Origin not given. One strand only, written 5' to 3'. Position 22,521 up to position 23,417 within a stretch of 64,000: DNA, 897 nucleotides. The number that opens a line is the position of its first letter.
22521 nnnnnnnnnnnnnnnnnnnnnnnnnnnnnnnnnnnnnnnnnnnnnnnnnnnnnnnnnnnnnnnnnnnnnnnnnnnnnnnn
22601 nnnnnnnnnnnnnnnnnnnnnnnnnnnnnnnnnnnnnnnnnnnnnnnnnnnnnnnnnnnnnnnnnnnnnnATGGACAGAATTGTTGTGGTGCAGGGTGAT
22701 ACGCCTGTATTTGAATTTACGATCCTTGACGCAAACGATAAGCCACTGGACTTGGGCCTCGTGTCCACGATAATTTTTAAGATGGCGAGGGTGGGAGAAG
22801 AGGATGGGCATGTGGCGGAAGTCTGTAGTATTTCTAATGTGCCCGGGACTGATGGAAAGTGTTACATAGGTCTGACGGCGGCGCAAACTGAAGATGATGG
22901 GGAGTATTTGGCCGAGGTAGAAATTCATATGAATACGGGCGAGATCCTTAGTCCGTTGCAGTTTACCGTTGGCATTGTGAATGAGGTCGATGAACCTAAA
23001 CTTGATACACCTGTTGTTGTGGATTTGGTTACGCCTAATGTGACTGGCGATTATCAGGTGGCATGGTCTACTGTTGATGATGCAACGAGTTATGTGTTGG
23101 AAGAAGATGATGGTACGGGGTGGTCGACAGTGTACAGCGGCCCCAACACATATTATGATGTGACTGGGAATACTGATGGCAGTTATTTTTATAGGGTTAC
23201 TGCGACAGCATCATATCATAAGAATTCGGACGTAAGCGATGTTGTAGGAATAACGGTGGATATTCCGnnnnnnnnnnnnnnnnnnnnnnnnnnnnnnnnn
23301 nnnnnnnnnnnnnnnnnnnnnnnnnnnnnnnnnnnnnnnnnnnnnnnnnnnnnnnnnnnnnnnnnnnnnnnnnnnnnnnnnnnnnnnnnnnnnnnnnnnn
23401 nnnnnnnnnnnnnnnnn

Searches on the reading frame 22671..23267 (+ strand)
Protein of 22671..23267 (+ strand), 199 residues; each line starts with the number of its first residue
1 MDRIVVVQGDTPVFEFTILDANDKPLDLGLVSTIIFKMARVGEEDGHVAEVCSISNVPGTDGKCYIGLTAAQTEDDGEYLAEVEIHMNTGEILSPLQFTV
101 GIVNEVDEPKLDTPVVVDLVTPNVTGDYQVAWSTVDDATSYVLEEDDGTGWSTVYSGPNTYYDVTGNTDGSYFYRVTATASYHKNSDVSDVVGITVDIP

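Call 9: search_protein_families(library=pfam, proteins=[window:22671-23267:+], max_evalue=0.01)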
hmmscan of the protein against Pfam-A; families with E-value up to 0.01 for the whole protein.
window:22671-23267:+ (199 aa): 1 family
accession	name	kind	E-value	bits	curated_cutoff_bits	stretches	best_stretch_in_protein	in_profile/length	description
PF10651.15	BppU_N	-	0.00094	19.4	23.1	1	7-106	24-119/142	BppU N-terminal domain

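Call 10: search_protein_families(library=phrogs, proteins=[window:22671-23267:+], max_evalue=0.01)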
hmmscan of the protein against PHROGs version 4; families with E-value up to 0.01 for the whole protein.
window:22671-23267:+ (199 aa): 1 family
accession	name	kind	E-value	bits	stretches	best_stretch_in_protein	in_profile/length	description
phrog_2589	-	tail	0.0014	16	1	128-187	640-700/3686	tail protein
